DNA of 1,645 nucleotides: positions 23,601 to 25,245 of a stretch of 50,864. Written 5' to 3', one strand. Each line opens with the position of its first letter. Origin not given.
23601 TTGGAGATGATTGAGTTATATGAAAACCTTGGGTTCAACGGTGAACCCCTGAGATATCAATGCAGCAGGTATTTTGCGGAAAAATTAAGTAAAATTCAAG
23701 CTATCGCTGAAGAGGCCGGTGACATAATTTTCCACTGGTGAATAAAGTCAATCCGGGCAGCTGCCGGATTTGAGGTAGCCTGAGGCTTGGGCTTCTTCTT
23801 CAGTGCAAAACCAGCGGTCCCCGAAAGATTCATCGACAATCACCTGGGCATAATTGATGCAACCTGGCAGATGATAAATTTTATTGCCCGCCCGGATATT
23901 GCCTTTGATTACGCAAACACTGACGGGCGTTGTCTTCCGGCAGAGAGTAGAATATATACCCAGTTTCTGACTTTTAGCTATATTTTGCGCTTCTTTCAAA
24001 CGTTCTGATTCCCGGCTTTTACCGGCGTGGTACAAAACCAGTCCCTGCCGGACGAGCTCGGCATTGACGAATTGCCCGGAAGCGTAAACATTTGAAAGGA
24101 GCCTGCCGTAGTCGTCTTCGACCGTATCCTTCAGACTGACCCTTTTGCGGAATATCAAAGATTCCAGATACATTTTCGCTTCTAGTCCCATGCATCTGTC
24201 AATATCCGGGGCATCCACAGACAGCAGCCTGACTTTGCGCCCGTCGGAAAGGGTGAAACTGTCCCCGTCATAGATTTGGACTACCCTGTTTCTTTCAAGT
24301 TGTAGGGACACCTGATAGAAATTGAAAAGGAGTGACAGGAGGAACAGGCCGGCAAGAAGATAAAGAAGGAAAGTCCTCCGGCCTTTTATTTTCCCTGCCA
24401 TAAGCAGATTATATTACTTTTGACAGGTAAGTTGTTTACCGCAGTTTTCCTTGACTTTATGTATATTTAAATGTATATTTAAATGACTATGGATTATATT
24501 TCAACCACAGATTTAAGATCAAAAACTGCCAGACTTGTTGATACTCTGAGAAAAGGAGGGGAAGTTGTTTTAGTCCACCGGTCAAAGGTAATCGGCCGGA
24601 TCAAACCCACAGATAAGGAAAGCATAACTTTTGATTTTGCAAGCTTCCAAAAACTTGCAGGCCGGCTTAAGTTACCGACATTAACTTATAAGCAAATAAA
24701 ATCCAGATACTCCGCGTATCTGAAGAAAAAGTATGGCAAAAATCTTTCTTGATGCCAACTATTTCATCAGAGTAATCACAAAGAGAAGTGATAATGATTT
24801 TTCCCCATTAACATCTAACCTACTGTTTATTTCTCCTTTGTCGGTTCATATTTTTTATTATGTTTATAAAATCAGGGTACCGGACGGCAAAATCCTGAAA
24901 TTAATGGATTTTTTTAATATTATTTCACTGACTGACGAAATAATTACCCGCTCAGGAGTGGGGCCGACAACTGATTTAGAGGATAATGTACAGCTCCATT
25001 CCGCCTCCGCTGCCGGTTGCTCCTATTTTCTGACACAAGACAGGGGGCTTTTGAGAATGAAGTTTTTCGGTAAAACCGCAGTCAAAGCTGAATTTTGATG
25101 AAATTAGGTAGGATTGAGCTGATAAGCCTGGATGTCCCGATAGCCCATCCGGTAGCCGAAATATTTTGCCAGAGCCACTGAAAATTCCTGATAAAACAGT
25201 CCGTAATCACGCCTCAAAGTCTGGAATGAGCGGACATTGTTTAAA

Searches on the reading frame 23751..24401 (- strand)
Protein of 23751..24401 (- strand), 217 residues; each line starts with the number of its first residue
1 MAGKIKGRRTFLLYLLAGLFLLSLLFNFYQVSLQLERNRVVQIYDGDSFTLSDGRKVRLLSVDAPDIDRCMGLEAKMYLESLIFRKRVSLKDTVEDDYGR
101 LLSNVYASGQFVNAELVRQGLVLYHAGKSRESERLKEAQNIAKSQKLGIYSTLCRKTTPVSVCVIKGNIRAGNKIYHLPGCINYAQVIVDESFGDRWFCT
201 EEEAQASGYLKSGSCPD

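Call 42: search_protein_families(library=pfam, proteins=[window:23751-24401:-], max_evalue=0.01)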
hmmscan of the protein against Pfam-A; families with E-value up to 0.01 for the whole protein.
window:23751-24401:- (217 aa): 1 family
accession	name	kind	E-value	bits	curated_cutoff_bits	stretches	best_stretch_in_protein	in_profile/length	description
PF00565.23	SNase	-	4.4e-16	59.7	21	1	56-151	1-106/107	Staphylococcal nuclease homologue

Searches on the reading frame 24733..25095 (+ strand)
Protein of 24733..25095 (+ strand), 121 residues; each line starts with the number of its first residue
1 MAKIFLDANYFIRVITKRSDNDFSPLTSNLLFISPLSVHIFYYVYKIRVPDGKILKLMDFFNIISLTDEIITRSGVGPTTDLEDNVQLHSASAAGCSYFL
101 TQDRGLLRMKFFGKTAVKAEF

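Call 43: search_protein_families(library=pfam, proteins=[window:24733-25095:+], max_evalue=0.01)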
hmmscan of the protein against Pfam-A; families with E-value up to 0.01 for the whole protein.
window:24733-25095:+ (121 aa): 2 families
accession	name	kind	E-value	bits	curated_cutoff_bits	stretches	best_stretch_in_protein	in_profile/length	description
PF13470.12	PIN_3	-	0.0014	19.8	27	0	49-104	59-114/115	PIN domain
PF01850.27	PIN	-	0.0014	19.7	23.6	1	4-110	1-118/120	PIN domain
